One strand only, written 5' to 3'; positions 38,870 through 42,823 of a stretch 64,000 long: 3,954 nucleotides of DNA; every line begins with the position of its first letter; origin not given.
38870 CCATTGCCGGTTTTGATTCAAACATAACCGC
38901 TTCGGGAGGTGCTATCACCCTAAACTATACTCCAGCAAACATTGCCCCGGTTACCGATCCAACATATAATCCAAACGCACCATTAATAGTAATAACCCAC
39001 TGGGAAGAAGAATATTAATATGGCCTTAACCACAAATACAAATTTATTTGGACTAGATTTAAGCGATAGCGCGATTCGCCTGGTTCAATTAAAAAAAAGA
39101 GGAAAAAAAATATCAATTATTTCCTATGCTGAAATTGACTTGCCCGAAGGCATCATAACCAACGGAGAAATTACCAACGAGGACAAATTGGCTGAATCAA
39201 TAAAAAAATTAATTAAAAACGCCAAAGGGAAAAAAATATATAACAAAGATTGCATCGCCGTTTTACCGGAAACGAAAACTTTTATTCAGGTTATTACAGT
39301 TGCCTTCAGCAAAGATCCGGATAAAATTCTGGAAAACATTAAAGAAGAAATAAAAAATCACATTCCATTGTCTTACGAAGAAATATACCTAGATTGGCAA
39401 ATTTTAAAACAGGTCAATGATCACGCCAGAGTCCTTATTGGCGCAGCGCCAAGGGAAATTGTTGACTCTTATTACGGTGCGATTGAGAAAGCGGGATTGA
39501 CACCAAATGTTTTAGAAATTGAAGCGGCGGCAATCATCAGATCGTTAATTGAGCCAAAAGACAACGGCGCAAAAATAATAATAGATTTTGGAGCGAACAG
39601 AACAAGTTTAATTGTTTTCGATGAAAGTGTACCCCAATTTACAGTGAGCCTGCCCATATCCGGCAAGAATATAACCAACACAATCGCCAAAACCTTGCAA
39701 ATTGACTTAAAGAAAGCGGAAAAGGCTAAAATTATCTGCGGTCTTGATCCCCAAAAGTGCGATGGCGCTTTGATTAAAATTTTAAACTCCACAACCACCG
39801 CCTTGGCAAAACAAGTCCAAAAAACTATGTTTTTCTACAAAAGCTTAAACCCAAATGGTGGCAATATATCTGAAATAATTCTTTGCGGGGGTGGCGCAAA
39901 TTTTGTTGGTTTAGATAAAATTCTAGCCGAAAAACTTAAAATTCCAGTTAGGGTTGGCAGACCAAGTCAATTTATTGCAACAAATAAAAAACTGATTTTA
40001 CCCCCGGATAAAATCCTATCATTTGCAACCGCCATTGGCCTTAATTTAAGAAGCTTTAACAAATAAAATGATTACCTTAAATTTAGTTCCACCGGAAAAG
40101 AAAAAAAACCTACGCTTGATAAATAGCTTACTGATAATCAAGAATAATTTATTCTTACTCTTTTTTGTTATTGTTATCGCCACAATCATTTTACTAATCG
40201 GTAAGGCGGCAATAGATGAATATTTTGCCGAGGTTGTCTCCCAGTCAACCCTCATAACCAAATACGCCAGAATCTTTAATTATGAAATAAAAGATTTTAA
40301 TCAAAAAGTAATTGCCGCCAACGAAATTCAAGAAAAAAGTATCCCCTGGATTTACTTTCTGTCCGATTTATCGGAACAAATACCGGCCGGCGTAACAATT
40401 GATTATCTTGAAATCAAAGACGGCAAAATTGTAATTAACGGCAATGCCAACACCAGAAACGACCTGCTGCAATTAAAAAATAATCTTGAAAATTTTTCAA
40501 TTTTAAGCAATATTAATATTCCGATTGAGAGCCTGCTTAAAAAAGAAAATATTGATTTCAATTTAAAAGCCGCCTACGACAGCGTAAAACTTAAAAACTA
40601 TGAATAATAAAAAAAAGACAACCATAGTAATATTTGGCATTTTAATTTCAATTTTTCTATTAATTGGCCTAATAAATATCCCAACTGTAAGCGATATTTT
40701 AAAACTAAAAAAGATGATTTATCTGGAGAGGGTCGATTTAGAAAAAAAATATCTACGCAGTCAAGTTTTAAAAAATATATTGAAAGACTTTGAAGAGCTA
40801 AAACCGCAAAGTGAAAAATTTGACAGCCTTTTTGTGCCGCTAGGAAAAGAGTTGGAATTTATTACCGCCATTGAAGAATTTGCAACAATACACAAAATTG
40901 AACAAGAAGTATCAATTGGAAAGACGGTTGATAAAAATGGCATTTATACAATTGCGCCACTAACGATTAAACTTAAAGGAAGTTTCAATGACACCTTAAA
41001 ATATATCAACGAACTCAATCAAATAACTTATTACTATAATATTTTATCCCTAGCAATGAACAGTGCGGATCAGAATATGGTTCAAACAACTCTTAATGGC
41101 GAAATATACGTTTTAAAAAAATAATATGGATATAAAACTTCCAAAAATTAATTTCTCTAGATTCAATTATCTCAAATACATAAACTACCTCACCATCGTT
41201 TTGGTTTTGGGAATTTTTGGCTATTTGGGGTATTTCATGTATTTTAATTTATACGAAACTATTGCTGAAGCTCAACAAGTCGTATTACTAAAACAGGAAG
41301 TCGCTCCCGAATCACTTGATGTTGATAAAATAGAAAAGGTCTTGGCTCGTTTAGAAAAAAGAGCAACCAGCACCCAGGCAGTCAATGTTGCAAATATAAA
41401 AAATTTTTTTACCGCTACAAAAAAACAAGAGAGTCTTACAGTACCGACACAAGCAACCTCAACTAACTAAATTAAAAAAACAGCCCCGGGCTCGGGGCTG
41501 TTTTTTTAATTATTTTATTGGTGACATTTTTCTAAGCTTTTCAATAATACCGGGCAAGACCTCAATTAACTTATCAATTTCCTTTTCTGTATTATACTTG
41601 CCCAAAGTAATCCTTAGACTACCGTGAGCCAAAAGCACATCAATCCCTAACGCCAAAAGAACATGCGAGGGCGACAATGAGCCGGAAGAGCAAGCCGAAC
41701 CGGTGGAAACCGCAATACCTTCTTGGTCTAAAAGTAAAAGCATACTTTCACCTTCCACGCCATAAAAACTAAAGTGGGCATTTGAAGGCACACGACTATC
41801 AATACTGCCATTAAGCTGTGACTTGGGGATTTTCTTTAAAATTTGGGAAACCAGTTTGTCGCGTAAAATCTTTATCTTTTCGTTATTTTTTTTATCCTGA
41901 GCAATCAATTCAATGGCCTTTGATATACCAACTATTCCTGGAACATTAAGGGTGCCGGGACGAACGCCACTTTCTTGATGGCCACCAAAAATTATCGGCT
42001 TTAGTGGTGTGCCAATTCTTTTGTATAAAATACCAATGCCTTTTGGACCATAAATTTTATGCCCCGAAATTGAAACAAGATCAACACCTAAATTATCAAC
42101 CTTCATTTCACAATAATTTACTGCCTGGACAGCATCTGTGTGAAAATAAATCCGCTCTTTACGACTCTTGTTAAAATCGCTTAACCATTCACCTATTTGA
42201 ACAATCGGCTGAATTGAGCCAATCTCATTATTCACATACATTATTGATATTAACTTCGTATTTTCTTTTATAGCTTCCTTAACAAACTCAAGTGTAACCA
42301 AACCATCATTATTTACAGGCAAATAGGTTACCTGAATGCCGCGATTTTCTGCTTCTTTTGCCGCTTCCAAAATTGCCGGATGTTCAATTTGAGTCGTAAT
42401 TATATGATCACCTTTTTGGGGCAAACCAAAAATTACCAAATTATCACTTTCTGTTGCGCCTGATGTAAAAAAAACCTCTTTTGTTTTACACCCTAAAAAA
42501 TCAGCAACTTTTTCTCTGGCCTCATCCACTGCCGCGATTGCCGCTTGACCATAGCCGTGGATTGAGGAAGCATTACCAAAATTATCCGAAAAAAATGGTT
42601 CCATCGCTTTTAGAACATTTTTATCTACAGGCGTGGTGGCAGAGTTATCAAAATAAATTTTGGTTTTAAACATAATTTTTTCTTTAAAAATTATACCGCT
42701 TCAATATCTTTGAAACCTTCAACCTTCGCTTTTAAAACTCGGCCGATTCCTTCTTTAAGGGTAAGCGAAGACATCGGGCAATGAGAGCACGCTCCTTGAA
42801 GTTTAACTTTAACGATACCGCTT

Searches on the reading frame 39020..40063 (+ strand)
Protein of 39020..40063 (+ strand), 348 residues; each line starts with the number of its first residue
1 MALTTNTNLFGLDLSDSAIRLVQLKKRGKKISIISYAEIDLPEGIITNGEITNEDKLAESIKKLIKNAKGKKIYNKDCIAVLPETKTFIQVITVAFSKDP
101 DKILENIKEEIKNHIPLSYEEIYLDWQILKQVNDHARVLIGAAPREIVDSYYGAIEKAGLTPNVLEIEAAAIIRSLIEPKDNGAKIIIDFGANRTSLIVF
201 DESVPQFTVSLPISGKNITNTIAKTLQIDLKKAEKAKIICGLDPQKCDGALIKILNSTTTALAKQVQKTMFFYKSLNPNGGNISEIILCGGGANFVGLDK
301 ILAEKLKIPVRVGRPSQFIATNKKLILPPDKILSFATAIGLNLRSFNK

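Call 55: search_protein_families(library=pfam, proteins=[window:39020-40063:+], max_evalue=0.001)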
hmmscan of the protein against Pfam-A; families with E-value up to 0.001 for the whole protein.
window:39020-40063:+ (348 aa): 4 families
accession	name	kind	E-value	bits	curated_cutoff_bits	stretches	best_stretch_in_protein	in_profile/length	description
PF11104.14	PilM_2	-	1.8e-47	162.4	27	1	11-346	1-340/340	Type IV pilus assembly protein PilM;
PF14450.12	FtsA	-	6.5e-15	56.1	31.8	1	187-322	2-114/127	Cell division protein FtsA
PF06723.19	MreB_Mbl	-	1.4e-05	24.6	27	0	285-314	276-305/327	MreB/Mbl protein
PF21522.3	MreB-like_C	-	0.00098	20.1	27.8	0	215-297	33-118/123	Archaeal actin homologue MreB-like, C-terminal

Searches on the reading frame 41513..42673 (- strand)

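Call 55: search_protein_families(library=pfam, proteins=[window:41513-42673:-], max_evalue=0.001)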
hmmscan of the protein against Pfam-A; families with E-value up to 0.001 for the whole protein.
window:41513-42673:- (387 aa): 2 families
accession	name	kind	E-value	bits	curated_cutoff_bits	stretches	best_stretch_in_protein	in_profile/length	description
PF00266.25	Aminotran_5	-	2.9e-86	290.2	21.5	1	6-369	1-371/371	Aminotransferase class-V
PF01212.27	Beta_elim_lyase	-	1.7e-07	31.3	27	1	49-188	34-176/288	Beta-eliminating lyase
